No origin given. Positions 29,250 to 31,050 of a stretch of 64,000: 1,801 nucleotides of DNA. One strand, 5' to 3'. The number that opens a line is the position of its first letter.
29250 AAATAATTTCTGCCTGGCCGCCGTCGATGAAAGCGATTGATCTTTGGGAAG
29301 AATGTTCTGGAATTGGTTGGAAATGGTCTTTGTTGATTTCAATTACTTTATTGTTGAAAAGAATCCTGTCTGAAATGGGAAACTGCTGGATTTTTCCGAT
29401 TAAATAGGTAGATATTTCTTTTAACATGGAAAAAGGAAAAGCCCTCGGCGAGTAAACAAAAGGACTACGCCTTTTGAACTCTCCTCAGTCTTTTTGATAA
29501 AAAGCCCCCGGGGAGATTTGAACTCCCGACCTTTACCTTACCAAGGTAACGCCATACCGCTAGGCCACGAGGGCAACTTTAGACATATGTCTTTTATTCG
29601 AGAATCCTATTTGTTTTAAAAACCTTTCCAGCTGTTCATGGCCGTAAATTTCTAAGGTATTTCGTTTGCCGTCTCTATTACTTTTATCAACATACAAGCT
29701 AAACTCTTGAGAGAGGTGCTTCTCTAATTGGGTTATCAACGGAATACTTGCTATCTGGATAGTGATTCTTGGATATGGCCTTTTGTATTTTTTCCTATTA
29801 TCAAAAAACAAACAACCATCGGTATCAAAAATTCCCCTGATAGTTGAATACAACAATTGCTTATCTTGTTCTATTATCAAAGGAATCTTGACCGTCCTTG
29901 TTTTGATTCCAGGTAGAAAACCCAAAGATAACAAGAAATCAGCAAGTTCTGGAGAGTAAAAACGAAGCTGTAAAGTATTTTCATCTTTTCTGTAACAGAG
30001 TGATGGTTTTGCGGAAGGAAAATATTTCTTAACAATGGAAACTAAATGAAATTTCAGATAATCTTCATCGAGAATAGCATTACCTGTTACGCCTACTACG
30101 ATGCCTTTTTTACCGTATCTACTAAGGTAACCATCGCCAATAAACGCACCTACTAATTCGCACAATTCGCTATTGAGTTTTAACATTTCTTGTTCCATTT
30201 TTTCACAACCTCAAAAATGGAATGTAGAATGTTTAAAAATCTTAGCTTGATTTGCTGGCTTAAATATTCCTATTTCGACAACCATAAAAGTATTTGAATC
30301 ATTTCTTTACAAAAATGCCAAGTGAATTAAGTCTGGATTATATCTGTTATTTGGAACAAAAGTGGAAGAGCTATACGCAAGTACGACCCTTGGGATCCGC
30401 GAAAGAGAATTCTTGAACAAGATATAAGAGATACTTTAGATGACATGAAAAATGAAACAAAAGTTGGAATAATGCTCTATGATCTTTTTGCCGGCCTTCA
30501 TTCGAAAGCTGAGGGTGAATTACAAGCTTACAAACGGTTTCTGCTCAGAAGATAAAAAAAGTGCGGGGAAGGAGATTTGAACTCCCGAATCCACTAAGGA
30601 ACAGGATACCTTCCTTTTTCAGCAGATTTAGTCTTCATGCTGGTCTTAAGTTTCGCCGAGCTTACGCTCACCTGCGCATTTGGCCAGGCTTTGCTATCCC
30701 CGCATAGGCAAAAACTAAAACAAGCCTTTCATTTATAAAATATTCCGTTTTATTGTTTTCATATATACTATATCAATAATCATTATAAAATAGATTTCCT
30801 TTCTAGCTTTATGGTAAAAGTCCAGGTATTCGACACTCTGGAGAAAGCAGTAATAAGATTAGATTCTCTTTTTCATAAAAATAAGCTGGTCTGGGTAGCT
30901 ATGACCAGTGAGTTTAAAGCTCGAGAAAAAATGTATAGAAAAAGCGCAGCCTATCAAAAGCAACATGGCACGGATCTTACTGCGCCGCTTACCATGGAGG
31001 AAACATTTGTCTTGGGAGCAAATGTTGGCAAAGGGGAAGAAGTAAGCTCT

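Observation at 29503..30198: Free-standing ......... homing endonuclease whose 3' end overlaps tRNA-Thr, between two tRNA genes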

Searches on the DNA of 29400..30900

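Call 8: search_rna_families(source=window, start=29400, end=30900, threshold=evalue, max_evalue=10, show_alignments=4)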
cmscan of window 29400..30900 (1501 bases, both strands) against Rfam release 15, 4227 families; matches with E-value up to 10: 13.
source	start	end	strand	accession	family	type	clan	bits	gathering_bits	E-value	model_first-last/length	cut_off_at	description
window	29503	29574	-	RF00005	tRNA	Gene; tRNA;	CL00001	66.9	29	5.4e-14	1-71/71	no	tRNA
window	30174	30243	+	RF00666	mir-32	Gene; miRNA;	-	25.4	70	0.0061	1-70/70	no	mir-32 microRNA precursor family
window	30561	30781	-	RF02956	DUF2693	Gene; sRNA;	-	24.6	81.3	0.031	1-165/165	no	DUF2693 RNA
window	30147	30284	-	RF01931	bxd_3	Gene; lncRNA;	-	22.1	70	4.9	1-137/137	no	Bithoraxoid conserved region 3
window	30190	30274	+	RF00140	Alpha_RBS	Cis-reg;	-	19.6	38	0.078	1-110/110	no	Alpha operon ribosome binding site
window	30172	30244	+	RF00962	mir-586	Gene; miRNA;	-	19.6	89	0.58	1-87/87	no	mir-586 microRNA precursor family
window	29504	29574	-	RF01684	mascRNA-menRNA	Gene;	-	19.6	42.5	0.64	1-56/56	no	MALAT1-associated small cytoplasmic RNA/MEN beta RNA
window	30220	30304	+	RF00479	snosnR71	Gene; snRNA; snoRNA; CD-box;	CL00051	19.5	60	5.3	1-97/97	no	Small nucleolar RNA snR71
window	29432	29505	-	RF02495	ohsC_RNA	Gene; antitoxin;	-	19.2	50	6.9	1-77/77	no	Oppression of Hydrophobic ORF by sRNA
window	30561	30623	+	RF04354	Plastid-ycf2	Cis-reg;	-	17.5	65.7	2.2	1-75/75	no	Plastid-ycf2 5UTR RNA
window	29502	29574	+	RF04354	Plastid-ycf2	Cis-reg;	-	17.5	65.7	2.2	1-75/75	no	Plastid-ycf2 5UTR RNA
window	30167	30255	-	RF00696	mir-203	Gene; miRNA;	-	14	65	9.8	1-80/80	no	mir-203 microRNA precursor family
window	30226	30295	-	RF02769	Ysr202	Gene; sRNA;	-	10.6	315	3.8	1-282/282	no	Yersinia sRNA 202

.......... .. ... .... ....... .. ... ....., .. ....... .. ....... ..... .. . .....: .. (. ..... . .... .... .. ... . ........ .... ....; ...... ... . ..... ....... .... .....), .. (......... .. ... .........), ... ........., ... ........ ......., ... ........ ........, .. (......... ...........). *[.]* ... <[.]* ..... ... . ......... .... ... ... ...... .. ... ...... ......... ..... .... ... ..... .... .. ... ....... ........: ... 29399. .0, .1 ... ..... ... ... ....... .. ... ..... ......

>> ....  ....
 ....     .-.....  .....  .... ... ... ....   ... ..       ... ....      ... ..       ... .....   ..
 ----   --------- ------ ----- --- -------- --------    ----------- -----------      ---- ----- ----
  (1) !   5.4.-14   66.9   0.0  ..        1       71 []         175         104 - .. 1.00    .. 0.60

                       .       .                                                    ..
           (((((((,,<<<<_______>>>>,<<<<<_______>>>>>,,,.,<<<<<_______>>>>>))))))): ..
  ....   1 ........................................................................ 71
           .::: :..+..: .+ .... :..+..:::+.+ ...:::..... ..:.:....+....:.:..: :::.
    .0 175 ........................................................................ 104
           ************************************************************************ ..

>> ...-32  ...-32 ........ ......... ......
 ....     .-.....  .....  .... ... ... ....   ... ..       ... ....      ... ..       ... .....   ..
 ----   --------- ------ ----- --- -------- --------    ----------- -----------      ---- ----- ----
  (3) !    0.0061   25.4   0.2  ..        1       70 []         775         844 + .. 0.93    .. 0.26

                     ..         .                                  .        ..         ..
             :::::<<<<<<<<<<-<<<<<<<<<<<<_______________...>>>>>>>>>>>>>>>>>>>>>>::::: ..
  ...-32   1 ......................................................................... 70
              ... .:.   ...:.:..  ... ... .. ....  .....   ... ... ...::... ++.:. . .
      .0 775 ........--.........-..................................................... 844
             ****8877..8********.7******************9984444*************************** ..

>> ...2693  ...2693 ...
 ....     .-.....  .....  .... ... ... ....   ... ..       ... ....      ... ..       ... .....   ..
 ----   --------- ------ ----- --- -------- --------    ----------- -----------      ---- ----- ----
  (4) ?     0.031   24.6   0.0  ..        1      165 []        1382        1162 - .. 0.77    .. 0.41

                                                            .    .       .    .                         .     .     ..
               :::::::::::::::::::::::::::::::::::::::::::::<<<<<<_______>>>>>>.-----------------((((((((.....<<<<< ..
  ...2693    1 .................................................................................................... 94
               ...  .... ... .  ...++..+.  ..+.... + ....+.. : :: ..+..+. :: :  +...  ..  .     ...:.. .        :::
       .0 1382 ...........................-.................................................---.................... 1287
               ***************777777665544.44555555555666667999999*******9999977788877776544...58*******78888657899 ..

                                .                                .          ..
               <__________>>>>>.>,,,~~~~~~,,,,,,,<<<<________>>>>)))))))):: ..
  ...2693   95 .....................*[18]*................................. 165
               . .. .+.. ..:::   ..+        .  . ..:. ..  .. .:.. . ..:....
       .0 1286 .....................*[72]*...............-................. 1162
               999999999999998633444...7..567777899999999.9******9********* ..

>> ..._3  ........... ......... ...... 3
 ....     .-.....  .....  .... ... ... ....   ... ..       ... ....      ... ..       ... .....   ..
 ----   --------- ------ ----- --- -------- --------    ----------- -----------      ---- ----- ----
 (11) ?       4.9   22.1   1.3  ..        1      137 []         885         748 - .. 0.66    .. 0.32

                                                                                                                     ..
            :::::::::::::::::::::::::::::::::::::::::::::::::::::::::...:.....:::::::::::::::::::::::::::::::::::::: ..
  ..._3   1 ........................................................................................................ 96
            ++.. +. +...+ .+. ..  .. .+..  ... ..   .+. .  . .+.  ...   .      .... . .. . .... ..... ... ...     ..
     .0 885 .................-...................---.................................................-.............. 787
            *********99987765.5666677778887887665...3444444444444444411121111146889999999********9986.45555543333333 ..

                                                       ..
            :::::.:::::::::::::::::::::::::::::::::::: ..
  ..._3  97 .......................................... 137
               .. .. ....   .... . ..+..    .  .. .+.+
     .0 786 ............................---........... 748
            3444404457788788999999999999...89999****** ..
